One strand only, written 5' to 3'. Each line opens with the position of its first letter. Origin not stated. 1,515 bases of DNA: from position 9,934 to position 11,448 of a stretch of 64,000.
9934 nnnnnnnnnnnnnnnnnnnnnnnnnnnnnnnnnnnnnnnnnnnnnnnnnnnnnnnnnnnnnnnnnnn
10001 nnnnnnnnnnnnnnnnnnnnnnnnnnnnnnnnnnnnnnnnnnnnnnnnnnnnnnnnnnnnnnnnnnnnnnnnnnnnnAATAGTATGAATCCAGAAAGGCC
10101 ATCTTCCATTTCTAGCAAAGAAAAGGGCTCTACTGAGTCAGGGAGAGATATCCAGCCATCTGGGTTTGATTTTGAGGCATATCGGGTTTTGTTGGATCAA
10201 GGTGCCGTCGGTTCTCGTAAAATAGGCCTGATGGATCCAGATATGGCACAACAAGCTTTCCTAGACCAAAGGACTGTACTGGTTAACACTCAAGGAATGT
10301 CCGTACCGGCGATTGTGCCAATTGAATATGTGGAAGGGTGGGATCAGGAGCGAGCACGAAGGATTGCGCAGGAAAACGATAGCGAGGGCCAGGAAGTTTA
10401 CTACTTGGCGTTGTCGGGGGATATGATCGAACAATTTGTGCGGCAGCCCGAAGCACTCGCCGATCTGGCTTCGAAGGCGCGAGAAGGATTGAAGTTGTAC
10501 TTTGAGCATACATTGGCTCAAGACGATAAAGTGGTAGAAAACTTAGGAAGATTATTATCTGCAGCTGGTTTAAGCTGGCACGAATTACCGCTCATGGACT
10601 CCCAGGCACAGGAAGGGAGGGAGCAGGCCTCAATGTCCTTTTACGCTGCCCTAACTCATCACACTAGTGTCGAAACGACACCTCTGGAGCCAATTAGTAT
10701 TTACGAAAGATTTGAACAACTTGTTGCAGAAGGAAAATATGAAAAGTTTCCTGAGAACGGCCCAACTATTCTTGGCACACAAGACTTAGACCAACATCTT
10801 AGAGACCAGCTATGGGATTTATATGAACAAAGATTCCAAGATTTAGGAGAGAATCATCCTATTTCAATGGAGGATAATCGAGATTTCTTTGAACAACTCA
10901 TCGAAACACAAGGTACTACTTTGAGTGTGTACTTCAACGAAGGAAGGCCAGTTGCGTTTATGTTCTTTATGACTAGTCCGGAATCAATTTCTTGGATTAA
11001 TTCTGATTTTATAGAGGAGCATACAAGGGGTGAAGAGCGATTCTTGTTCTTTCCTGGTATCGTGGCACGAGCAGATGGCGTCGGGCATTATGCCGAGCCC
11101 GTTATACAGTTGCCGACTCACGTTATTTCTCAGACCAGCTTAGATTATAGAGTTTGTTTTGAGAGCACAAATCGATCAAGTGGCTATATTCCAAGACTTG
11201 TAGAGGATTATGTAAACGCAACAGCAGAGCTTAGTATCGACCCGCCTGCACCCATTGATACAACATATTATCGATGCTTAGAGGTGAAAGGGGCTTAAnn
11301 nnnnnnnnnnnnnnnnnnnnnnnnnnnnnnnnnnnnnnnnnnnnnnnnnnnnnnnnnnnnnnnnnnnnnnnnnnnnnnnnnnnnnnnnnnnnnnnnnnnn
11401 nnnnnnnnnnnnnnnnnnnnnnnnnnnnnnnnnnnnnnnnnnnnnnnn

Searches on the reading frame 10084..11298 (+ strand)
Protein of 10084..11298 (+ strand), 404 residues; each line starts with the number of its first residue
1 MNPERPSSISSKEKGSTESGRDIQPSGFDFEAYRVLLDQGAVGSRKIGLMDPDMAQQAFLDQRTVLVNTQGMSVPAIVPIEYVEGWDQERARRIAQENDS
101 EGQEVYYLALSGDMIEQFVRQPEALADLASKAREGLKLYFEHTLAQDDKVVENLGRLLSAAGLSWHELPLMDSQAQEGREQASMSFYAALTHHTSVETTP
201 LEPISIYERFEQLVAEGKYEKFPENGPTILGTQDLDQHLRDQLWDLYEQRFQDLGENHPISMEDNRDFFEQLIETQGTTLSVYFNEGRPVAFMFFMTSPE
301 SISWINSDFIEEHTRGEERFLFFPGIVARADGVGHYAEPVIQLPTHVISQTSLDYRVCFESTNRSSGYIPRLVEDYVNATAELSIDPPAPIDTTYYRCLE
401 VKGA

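Call 3: search_protein_families(library=pfam, proteins=[window:10084-11298:+], max_evalue=1)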
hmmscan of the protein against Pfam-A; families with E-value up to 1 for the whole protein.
window:10084-11298:+ (404 aa): 1 family
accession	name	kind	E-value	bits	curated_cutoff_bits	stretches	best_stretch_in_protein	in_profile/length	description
PF13480.13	Acetyltransf_6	-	0.0078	16.8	22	1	224-307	16-101/143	Acetyltransferase (GNAT) domain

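Call 4: search_protein_families(library=ncbifam, proteins=[window:10084-11298:+], max_evalue=1)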
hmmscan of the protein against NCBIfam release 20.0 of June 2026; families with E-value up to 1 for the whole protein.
window:10084-11298:+ (404 aa): 0 families

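Call 7: search_solved_structures(query=window:10084-11298:+, max_evalue=10, show_alignments=2)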
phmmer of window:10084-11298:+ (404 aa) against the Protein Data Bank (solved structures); distinct sequences matched with E-value up to 10: 0.

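Call 9: find_homologous_proteins(query=window:10084-11298:+, max_evalue=0.001)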
Query window:10084-11298:+ (404 aa): 10 proteins with E <= 0.001 among 4012 candidates.
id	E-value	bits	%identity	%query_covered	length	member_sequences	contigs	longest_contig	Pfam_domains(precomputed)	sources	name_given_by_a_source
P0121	5.6e-271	916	100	100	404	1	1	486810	-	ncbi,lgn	-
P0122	3.2e-181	620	66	100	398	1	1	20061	-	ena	-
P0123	2.9e-132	459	53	98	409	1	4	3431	-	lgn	-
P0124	2.5e-127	443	51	97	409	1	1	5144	-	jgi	jgi:hypothetical protein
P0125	6.9e-125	435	50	99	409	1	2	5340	-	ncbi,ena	-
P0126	1.4e-90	322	43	93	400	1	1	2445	-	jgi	jgi:hypothetical protein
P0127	2.0e-87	312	42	93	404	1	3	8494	-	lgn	-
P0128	1.2e-75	273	36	93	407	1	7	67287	-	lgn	-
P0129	4.5e-56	208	34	92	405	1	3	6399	-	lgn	-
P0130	1.6e-42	164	33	95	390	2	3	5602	-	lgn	-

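Call 12: find_encoding_contigs(protein=P0122, flank=8000, max_places=3)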
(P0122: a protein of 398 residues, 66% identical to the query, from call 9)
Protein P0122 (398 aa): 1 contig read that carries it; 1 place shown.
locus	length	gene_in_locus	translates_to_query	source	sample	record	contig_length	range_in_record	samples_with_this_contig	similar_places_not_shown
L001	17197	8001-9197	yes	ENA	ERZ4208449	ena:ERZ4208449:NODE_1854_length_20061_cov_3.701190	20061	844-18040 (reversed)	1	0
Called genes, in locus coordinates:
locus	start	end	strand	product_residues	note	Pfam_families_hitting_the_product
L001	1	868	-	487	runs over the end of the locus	PF00481:PP2C, PF13672:PP2C_2, PF07228:SpoIIE (weak)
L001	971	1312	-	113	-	PF08818:DUF1801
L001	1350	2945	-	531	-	PF09587:PGA_cap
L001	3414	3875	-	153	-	-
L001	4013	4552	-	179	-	-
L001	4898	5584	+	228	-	-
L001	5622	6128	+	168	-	PF05193:Peptidase_M16_C (faint)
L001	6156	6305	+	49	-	-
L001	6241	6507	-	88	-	-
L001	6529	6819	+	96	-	-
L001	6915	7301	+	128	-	PF02675:AdoMet_dc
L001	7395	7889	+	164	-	-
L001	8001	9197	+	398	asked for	-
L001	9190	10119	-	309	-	PF09924:LPG_synthase_C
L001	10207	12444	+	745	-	PF16927:HisKA_7TM, PF00512:HisKA, PF02518:HATPase_c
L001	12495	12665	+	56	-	-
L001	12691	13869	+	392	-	PF00162:PGK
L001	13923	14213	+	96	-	-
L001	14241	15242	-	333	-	PF01522:Polysacc_deac_1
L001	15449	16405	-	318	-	PF05257:CHAP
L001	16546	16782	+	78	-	-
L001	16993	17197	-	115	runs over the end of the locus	-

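Call 13: find_encoding_contigs(protein=P0128, flank=8000, max_places=3)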
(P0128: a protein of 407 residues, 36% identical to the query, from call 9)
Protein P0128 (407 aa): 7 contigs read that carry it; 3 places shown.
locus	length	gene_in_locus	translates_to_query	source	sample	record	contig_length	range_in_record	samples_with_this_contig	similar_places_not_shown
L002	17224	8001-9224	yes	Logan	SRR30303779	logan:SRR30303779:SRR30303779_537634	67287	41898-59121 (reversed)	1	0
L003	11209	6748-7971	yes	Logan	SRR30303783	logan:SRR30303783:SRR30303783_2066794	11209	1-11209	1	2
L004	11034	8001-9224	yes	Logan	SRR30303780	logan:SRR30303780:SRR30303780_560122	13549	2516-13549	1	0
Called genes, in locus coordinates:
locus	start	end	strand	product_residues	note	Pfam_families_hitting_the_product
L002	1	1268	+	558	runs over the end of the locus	PF00004:AAA (faint), PF00005:ABC_tran, PF02463:SMC_N (weak), PF13175:AAA_15 (faint), PF13238:AAA_18 (faint), PF13304:AAA_21 (faint), PF13401:AAA_22 (faint), PF00005:ABC_tran, +4 more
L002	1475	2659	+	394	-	PF00675:Peptidase_M16, PF05193:Peptidase_M16_C (weak)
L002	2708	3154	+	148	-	PF00588:SpoU_methylase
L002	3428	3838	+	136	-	PF27765:UCP032817-like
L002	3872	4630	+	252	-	PF21780:DUF6875 (weak)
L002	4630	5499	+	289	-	PF00069:Pkinase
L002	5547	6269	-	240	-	PF00702:Hydrolase, PF12710:HAD (weak), PF13419:HAD_2, PF13242:Hydrolase_like (weak)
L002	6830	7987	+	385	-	PF00278:Orn_DAP_Arg_deC, PF02784:Orn_Arg_deC_N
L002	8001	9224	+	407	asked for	-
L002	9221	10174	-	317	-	PF09924:LPG_synthase_C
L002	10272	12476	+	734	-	PF16927:HisKA_7TM, PF00512:HisKA, PF02518:HATPase_c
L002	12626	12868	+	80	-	-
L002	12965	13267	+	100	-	-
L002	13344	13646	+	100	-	-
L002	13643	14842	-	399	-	PF00162:PGK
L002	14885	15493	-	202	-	PF07884:VKOR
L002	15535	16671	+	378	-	PF01522:Polysacc_deac_1, PF03065:Glyco_hydro_57 (weak)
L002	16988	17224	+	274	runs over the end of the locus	-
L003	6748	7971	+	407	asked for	-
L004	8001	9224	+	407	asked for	-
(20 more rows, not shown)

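Call 15: find_encoding_contigs(protein=P0127, flank=6000, max_places=2)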
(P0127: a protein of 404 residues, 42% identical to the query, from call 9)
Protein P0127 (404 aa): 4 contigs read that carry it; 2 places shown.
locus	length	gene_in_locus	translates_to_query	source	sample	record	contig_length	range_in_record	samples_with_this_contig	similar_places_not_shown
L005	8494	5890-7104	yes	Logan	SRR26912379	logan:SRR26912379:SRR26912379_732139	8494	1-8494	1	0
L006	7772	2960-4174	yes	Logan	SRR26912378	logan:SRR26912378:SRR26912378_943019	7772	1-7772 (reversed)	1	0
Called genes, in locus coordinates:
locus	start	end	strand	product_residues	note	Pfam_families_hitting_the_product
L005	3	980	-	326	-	?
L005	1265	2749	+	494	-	PF02463:SMC_N (faint), PF03193:RsgA_GTPase (faint), PF13191:AAA_16 (faint), PF13555:AAA_29 (faint), PF00005:ABC_tran, PF01926:MMR_HSR1 (faint), PF13304:AAA_21 (faint), PF00005:ABC_tran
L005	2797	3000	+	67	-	-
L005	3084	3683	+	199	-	PF01928:CYTH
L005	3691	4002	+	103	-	-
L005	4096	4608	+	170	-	-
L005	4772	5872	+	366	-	PF01168:Ala_racemase_N (weak), PF02784:Orn_Arg_deC_N, PF00278:Orn_DAP_Arg_deC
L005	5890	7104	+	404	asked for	-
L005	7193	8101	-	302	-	PF01636:APH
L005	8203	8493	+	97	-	?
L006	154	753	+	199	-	PF01928:CYTH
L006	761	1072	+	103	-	-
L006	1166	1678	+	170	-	-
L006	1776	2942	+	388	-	PF00278:Orn_DAP_Arg_deC, PF01168:Ala_racemase_N (faint), PF02784:Orn_Arg_deC_N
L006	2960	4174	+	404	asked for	-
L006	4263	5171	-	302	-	PF01636:APH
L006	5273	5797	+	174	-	PF00334:NDK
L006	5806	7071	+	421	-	PF00293:NUDIX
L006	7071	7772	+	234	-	?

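Call 16: find_encoding_contigs(protein=P0129, flank=6000, max_places=2)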
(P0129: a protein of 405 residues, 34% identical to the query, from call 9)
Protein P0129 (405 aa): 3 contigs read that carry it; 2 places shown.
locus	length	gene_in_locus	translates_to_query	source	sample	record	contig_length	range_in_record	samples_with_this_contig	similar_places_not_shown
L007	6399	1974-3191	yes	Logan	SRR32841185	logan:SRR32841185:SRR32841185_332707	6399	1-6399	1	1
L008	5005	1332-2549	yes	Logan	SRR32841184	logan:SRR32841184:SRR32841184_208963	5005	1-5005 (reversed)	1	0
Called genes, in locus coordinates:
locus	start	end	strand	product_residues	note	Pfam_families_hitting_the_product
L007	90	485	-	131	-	PF00072:Response_reg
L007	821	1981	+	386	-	PF00278:Orn_DAP_Arg_deC, PF01168:Ala_racemase_N (weak), PF02784:Orn_Arg_deC_N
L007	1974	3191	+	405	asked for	-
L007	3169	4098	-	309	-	PF09924:LPG_synthase_C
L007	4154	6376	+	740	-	PF16927:HisKA_7TM, PF00512:HisKA, PF02518:HATPase_c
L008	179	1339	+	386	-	PF00278:Orn_DAP_Arg_deC, PF01168:Ala_racemase_N (weak), PF02784:Orn_Arg_deC_N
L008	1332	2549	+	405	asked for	-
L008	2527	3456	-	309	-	PF09924:LPG_synthase_C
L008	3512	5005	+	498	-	?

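Call 17: find_encoding_contigs(protein=P0130, flank=6000, max_places=2)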
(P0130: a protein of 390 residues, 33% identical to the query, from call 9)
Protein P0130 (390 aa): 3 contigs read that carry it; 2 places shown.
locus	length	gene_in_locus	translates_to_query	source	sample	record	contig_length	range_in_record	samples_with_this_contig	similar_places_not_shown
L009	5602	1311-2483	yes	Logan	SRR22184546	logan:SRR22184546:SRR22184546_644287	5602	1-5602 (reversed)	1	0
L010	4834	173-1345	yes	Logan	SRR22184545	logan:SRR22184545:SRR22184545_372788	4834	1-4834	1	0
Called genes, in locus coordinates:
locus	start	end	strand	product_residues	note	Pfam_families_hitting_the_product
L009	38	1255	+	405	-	PF00278:Orn_DAP_Arg_deC, PF02784:Orn_Arg_deC_N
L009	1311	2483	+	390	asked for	-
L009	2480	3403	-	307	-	PF09924:LPG_synthase_C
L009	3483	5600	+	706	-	?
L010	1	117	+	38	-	?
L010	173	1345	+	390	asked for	-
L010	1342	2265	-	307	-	PF09924:LPG_synthase_C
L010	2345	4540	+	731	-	PF00512:HisKA, PF02518:HATPase_c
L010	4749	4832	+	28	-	?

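Call 18: search_protein_families(library=ncbifam, proteins=[L002:6830-7987:+, L005:4772-5872:+, L006:1776-2942:+, L007:821-1981:+, L009:38-1255:+, L001:7395-7889:+, L005:7193-8101:-], max_evalue=0.001)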
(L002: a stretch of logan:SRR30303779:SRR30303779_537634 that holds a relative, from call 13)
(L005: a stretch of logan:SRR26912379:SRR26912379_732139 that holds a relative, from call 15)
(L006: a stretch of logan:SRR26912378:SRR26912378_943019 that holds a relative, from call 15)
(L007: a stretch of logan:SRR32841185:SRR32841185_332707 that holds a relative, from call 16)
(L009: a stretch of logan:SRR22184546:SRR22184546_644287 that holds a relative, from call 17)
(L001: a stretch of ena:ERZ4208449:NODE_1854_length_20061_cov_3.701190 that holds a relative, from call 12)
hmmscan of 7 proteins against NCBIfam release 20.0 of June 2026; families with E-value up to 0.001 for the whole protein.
L002:6830-7987:+ (385 aa): 8 families
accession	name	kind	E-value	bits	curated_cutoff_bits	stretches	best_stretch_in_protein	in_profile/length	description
TIGR01048.1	lysA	equivalog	1.1e-56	192.2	297.9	1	23-377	22-387/417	diaminopimelate decarboxylase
TIGR03099.1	dCO2ase_PEP1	hypoth_equivalog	1.7e-42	145.9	478.45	1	19-370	18-382/398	pyridoxal-dependent decarboxylase, exosortase A system-associated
NF006515.0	PRK08961.1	equivalog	3.6e-34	117.9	802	1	24-380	501-854/861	bifunctional aspartate kinase/diaminopimelate decarboxylase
NF052544.1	OrLyDeCDokD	equivalog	2.4e-19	69.3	700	2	179-375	208-427/461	ornithine/lysine decarboxylase DokD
NF041039.1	FslC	exception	4.3e-19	68.6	500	1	23-380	25-399/418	rhizoferrin biosystnesis N-citrylornithine decarboxylase FslC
TIGR01047.1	nspC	equivalog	7.7e-14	50.9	409.05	1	25-383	2-357/380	carboxynorspermidine decarboxylase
NF003763.0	PRK05354.1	equivalog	7.9e-10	37.9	369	1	44-233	92-300/636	biosynthetic arginine decarboxylase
TIGR01273.1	speA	equivalog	4.7e-08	32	624.1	1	44-232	85-291/624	arginine decarboxylase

L005:4772-5872:+ (366 aa): 8 families
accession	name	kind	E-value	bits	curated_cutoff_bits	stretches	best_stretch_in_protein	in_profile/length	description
TIGR01048.1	lysA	equivalog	3.3e-54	184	297.9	1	4-358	22-387/417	diaminopimelate decarboxylase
TIGR03099.1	dCO2ase_PEP1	hypoth_equivalog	4.6e-39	134.6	478.45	1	6-351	24-382/398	pyridoxal-dependent decarboxylase, exosortase A system-associated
NF006515.0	PRK08961.1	equivalog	4.4e-31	107.7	802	1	6-362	502-855/861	bifunctional aspartate kinase/diaminopimelate decarboxylase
NF052544.1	OrLyDeCDokD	equivalog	8.2e-17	60.9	700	1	4-356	39-427/461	ornithine/lysine decarboxylase DokD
NF041039.1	FslC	exception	1.8e-16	60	500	1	13-361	34-399/418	rhizoferrin biosystnesis N-citrylornithine decarboxylase FslC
TIGR01047.1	nspC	equivalog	3.6e-09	35.6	409.05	1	162-364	161-357/380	carboxynorspermidine decarboxylase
NF003763.0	PRK05354.1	equivalog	5.5e-08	31.8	369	1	103-213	178-299/636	biosynthetic arginine decarboxylase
TIGR01273.1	speA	equivalog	8.2e-08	31.2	624.1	1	136-212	212-290/624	arginine decarboxylase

L006:1776-2942:+ (388 aa): 8 families
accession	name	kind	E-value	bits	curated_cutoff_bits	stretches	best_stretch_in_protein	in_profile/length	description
TIGR01048.1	lysA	equivalog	2.9e-54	184.2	297.9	1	26-380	22-387/417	diaminopimelate decarboxylase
TIGR03099.1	dCO2ase_PEP1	hypoth_equivalog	2.6e-39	135.4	478.45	1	24-373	20-382/398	pyridoxal-dependent decarboxylase, exosortase A system-associated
NF006515.0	PRK08961.1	equivalog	3.8e-31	107.8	802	1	26-384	500-855/861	bifunctional aspartate kinase/diaminopimelate decarboxylase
NF052544.1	OrLyDeCDokD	equivalog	7.7e-17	61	700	1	25-378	38-427/461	ornithine/lysine decarboxylase DokD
NF041039.1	FslC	exception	1.8e-16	60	500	1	27-383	26-399/418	rhizoferrin biosystnesis N-citrylornithine decarboxylase FslC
TIGR01047.1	nspC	equivalog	4.2e-09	35.3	409.05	1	184-386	161-357/380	carboxynorspermidine decarboxylase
NF003763.0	PRK05354.1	equivalog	6.2e-08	31.6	369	1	125-235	178-299/636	biosynthetic arginine decarboxylase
TIGR01273.1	speA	equivalog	9.4e-08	31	624.1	1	158-234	212-290/624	arginine decarboxylase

L007:821-1981:+ (386 aa): 8 families
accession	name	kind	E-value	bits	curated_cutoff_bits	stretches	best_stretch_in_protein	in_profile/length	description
TIGR01048.1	lysA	equivalog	4.6e-51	173.6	297.9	1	24-384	20-395/417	diaminopimelate decarboxylase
NF006515.0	PRK08961.1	equivalog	2.3e-36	125.1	802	1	23-377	497-852/861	bifunctional aspartate kinase/diaminopimelate decarboxylase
TIGR03099.1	dCO2ase_PEP1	hypoth_equivalog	5.6e-32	111.3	478.45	1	27-367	23-380/398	pyridoxal-dependent decarboxylase, exosortase A system-associated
NF052544.1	OrLyDeCDokD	equivalog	1.7e-15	56.6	700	1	14-376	26-429/461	ornithine/lysine decarboxylase DokD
TIGR01047.1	nspC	equivalog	2.4e-14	52.6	409.05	1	173-385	150-360/380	carboxynorspermidine decarboxylase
NF003763.0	PRK05354.1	equivalog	4.3e-10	38.7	369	1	160-286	222-362/636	biosynthetic arginine decarboxylase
NF041039.1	FslC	exception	6.7e-10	38.3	500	1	256-384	280-403/418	rhizoferrin biosystnesis N-citrylornithine decarboxylase FslC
TIGR01273.1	speA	equivalog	1.1e-08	34.1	624.1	1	160-287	214-355/624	arginine decarboxylase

L009:38-1255:+ (405 aa): 8 families
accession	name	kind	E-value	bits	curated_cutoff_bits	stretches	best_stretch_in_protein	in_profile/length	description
TIGR01048.1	lysA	equivalog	6.3e-58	196.3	297.9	1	42-401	21-392/417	diaminopimelate decarboxylase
TIGR03099.1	dCO2ase_PEP1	hypoth_equivalog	2.3e-39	135.6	478.45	1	46-401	23-395/398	pyridoxal-dependent decarboxylase, exosortase A system-associated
NF006515.0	PRK08961.1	equivalog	3.1e-38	131.3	802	1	43-403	498-858/861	bifunctional aspartate kinase/diaminopimelate decarboxylase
NF052544.1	OrLyDeCDokD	equivalog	3.8e-19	68.6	700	1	17-391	27-424/461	ornithine/lysine decarboxylase DokD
NF003763.0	PRK05354.1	equivalog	6.3e-13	48.1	369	1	76-310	102-366/636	biosynthetic arginine decarboxylase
TIGR01273.1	speA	equivalog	1.2e-11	43.8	624.1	1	169-310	204-358/624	arginine decarboxylase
NF041039.1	FslC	exception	4.7e-11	42.1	500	1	73-393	57-393/418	rhizoferrin biosystnesis N-citrylornithine decarboxylase FslC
TIGR01047.1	nspC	equivalog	2.1e-05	23.2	409.05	1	239-399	193-354/380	carboxynorspermidine decarboxylase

L001:7395-7889:+ (164 aa): 0 families

L005:7193-8101:- (302 aa): 19 families
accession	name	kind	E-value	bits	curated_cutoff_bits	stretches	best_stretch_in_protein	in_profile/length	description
NF033068.1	APH_3p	equivalog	1.3e-09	38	205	1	35-239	25-221/255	APH(3') family aminoglycoside O-phosphotransferase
NF000242.2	macrolide_MphB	exception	5.9e-09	35.6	615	1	93-256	88-259/299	Mph(B) family macrolide 2'-phosphotransferase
NF008738.0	PRK11768.1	equivalog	4.6e-08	32.8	194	1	34-254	40-260/327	serine/threonine protein kinase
NF033059.2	APH_3p_I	exception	6.8e-08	32.2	400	1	108-249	104-244/267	APH(3')-I family aminoglycoside O-phosphotransferase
NF038056.1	macrolide_MphM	exception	1.2e-07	31.6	610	1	38-250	34-249/298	macrolide 2'-phosphotransferase MphM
NF000240.1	macrolide_MphC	exception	3.3e-07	30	550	1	67-250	62-251/299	Mph(C) family macrolide 2'-phosphotransferase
NF038057.1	macrolide_MphL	exception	3.8e-07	29.6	612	1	64-248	58-248/298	macrolide 2'-phosphotransferase MphL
NF000241.1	MPH_3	exception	1.4e-06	27.9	500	1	45-245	41-242/293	Mph(E)/Mph(G) family macrolide 2'-phosphotransferase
NF000498.2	APH_2pp_If_Ih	exception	1.8e-06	27.6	600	1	77-234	65-223/297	APH(2'')-If/Ih family aminoglycoside O-phosphotransferase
NF033692.1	APH_2pp_I_a_f_h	exception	2.4e-06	27.3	475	1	74-234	58-221/290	APH(2'')-Ia/If/Ih family aminoglycoside O-phosphotransferase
NF041446.1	APH_2pp_Ii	exception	2.4e-06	27.3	625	1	11-234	4-223/297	aminoglycoside O-phosphotransferase APH(2'')-Ii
TIGR03724.2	arch_bud32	equivalog_domain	3.7e-06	26.6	125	0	49-134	23-104/193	KEOPS complex kinase/ATPase Bud32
NF000508.1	APH_2pp_Ia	exception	4.2e-06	26.5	600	1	74-235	46-210/277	aminoglycoside O-phosphotransferase APH(2'')-Ia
NF051474.1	APH_3p_Ia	exception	2.8e-05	23.3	625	1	100-247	96-246/271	aminoglycoside O-phosphotransferase APH(3')-Ia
NF000015.3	APH_2pp_IIa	exception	2.8e-05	23.3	625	1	22-237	18-230/299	aminoglycoside O-phosphotransferase APH(2'')-IIa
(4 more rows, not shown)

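Call 29: find_related_loci(query=A1, collection=genome_contigs, flank=8000)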
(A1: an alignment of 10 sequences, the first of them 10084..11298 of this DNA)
Query A1 (404 aa) in genome_contigs; peptide patterns used: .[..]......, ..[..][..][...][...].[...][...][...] (x = any residue, [..] = any of these).
93 stretches matched a pattern; 3 encode a relative of the query (tblastn E <= 1e-3); 3 distinct loci.
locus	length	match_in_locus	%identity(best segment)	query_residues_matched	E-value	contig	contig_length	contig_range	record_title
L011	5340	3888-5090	50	1-401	4e-132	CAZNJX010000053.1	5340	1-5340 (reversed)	MAG TPA_asm: uncultured Candidatus Saccharibacteria bacterium isolate binchicken_co105_421 genome assembly, contig: NODE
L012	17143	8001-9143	36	26-402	5e-85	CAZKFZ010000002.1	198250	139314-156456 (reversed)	MAG TPA_asm: uncultured Candidatus Saccharibacteria bacterium isolate SRP342105_co3_110 genome assembly, contig: NODE_17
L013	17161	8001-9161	36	11-396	1e-82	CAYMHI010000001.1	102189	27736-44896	MAG TPA_asm: uncultured Candidatus Saccharibacteria bacterium isolate SRP342105_co2_402 genome assembly, contig: NODE_15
